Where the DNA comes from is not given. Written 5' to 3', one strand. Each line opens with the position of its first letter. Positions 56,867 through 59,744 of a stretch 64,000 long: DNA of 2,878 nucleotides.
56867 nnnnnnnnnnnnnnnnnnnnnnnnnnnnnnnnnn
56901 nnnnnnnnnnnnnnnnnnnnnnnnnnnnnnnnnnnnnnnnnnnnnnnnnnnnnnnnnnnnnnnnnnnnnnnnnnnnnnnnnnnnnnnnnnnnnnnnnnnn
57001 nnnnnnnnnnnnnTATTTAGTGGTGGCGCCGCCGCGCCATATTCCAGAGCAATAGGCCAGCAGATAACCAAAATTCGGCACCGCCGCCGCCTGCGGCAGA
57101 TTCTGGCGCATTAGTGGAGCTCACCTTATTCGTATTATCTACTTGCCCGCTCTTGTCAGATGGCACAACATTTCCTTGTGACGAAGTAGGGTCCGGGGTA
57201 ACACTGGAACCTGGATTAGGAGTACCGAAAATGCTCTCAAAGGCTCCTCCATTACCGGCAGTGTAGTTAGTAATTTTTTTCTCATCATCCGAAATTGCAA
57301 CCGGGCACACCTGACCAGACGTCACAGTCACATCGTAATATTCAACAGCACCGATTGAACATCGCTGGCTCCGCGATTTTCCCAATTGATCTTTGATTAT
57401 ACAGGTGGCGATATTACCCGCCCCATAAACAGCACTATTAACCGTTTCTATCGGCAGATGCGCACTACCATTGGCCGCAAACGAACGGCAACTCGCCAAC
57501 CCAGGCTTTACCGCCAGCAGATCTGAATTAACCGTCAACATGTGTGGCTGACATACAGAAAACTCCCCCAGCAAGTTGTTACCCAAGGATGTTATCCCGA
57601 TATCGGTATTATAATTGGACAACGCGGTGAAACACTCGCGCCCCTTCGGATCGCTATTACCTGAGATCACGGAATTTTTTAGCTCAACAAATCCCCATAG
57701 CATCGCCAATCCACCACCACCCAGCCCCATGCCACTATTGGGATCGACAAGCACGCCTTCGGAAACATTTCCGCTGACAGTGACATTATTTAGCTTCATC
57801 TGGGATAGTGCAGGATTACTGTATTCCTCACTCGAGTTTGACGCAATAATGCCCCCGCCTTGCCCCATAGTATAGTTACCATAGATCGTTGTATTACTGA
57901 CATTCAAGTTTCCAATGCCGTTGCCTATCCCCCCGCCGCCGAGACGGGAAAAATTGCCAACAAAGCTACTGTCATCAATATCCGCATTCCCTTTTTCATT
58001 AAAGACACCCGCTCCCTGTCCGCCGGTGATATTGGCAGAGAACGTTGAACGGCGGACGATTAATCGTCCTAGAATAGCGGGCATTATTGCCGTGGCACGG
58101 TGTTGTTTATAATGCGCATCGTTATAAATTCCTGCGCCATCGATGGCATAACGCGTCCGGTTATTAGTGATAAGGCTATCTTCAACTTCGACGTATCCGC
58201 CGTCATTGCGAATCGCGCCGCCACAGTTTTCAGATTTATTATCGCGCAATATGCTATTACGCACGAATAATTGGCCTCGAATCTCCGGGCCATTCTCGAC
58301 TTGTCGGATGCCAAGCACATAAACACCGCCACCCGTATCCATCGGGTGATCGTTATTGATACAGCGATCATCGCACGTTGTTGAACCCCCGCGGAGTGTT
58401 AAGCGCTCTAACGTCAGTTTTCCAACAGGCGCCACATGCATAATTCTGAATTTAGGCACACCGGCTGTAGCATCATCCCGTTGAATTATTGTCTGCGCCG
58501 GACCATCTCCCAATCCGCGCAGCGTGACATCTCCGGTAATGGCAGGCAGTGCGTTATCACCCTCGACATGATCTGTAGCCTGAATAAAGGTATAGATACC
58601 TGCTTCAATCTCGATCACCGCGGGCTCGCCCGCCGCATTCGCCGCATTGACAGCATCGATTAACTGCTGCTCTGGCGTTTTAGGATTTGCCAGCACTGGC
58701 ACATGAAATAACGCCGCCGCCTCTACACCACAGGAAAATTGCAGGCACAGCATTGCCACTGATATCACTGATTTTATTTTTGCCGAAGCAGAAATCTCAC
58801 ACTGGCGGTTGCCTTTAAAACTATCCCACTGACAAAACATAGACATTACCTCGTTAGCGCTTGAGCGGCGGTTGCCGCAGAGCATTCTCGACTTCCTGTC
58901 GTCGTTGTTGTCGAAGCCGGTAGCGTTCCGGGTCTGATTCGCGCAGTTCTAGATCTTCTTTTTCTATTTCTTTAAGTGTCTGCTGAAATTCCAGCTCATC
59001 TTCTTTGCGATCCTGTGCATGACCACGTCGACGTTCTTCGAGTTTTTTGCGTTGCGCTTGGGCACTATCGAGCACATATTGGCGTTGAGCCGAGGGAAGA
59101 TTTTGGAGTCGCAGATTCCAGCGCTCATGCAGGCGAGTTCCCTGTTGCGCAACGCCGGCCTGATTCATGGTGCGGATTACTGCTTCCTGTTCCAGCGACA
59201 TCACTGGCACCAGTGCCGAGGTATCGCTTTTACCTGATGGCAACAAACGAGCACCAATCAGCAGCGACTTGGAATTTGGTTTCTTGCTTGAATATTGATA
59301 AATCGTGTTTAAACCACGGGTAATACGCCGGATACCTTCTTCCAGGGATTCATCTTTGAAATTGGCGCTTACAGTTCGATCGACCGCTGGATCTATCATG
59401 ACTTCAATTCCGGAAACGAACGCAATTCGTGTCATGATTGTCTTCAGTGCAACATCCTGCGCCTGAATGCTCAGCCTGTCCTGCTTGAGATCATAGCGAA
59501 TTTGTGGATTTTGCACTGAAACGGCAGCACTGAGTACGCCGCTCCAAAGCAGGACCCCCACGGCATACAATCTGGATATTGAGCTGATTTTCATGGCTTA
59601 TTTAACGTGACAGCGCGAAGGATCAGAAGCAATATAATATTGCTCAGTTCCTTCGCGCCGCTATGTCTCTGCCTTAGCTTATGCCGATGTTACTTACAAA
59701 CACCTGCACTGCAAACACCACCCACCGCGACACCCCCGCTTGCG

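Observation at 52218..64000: Undescribed-looking secreted/surface gene cluster downstream of tRNA-Phe: GlyGly-CTERM beta-helix proteins, pentahaem cytochrome c, LolA-like carrier and a giant Gly-rich lipoprotein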

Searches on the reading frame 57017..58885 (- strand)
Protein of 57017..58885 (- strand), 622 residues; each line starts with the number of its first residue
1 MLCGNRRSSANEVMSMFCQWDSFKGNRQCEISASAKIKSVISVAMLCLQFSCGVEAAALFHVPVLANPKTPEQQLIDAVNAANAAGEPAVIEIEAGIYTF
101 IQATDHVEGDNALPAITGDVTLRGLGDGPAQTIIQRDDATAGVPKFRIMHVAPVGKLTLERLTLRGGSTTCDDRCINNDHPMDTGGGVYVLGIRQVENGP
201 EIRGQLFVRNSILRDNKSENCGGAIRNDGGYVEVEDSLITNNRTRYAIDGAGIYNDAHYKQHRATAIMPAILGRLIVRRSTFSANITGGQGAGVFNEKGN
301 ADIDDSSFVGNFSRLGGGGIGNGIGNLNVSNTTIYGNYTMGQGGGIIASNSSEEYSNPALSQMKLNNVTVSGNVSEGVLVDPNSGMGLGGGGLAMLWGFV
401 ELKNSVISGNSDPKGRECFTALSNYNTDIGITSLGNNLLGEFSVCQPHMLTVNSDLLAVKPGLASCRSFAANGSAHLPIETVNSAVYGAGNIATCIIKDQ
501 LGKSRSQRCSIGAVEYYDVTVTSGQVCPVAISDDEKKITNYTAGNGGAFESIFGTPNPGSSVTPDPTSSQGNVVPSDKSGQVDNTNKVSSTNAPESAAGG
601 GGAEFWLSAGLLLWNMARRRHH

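Call 4: search_protein_families(library=pfam, proteins=[window:57017-58885:-], max_evalue=0.01)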
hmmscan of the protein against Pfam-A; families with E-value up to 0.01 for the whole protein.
window:57017-58885:- (622 aa): 0 families

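Call 5: search_protein_families(library=ncbifam, proteins=[window:57017-58885:-], max_evalue=0.01)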
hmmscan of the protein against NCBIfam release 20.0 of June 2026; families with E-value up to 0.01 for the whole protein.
window:57017-58885:- (622 aa): 1 family
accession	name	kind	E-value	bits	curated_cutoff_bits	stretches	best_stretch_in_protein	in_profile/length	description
NF041518.1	choice_anch_Q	domain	0.0063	16.7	25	0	483-516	22-57/58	choice-of-anchor Q domain-containing protein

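Call 107: search_solved_structures(query=window:57017-58885:-, max_evalue=1)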
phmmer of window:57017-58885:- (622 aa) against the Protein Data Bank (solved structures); distinct sequences matched with E-value up to 1: 0.

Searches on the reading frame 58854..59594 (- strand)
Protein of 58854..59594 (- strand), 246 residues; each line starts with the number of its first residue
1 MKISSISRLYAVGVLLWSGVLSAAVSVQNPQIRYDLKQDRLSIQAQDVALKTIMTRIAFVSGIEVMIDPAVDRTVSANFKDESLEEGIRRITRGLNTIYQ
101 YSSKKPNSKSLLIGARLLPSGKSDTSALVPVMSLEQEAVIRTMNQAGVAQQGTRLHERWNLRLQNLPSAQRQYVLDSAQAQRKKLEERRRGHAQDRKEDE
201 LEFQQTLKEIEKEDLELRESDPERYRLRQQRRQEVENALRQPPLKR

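Call 4: search_protein_families(library=pfam, proteins=[window:58854-59594:-], max_evalue=0.01)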
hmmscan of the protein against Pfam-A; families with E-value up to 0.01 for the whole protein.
window:58854-59594:- (246 aa): 1 family
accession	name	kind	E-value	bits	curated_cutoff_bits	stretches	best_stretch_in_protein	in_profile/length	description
PF07660.19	STN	-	0.0071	16.6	28.4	0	71-100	12-41/52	Secretin and TonB N terminus short domain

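Call 5: search_protein_families(library=ncbifam, proteins=[window:58854-59594:-], max_evalue=0.01)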
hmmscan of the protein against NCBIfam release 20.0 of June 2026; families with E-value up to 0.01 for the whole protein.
window:58854-59594:- (246 aa): 1 family
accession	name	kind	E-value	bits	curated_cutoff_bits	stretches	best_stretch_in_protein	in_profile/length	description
TIGR02110.1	PQQ_syn_pqqF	equivalog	0.00024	20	320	1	137-213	479-555/697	pyrroloquinoline quinone biosynthesis protein PqqF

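Call 48: search_solved_structures(query=A3, max_evalue=10, show_alignments=2)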
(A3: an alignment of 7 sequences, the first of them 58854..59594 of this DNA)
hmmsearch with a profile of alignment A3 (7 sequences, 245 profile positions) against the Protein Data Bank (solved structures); distinct sequences matched with E-value up to 10: 21.
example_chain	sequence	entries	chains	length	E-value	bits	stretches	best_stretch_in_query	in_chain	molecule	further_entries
4ar0_A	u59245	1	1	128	0.0014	21.4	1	40-96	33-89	TYPE IV PILUS BIOGENESIS AND COMPETENCE PROTEIN PILQ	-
2y3m_A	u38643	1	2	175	0.011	18.4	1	37-93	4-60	PROTEIN TRANSPORT PROTEIN HOFQ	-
4av2_A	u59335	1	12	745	0.016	17.8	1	40-96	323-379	TYPE IV PILUS BIOGENESIS AND COMPETENCE PROTEIN PILQ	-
9sh1_A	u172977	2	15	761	0.017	17.7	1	40-96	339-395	Type IV pilus biogenesis and competence protein PilQ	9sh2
9x0w_A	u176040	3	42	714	0.032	16.8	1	24-93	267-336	Fimbrial assembly protein PilQ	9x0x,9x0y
6ve2_A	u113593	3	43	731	0.034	16.8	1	24-93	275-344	Fimbrial assembly protein PilQ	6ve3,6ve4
2m5j_A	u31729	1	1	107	0.21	14.2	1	42-105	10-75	HasR protein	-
36hb_C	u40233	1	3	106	0.36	13.4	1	143-231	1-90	CAM1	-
7pmp_A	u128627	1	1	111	0.43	13.2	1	47-78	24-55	Type II protein secretion LspD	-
5mp2_A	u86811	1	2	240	0.49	13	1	36-82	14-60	Type II secretion system protein D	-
5ngi_A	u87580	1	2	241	0.49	13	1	37-82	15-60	Type II secretion system protein D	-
4e9j_A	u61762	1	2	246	0.5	13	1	36-82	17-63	General secretion pathway protein D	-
4ec5_A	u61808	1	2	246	0.5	12.9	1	36-82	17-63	General secretion pathway protein D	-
9u5s_R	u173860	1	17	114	0.72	12.4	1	49-98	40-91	Lipoprotein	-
8exx_B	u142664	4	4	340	0.72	12.4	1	15-62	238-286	DNA polymerase processivity factor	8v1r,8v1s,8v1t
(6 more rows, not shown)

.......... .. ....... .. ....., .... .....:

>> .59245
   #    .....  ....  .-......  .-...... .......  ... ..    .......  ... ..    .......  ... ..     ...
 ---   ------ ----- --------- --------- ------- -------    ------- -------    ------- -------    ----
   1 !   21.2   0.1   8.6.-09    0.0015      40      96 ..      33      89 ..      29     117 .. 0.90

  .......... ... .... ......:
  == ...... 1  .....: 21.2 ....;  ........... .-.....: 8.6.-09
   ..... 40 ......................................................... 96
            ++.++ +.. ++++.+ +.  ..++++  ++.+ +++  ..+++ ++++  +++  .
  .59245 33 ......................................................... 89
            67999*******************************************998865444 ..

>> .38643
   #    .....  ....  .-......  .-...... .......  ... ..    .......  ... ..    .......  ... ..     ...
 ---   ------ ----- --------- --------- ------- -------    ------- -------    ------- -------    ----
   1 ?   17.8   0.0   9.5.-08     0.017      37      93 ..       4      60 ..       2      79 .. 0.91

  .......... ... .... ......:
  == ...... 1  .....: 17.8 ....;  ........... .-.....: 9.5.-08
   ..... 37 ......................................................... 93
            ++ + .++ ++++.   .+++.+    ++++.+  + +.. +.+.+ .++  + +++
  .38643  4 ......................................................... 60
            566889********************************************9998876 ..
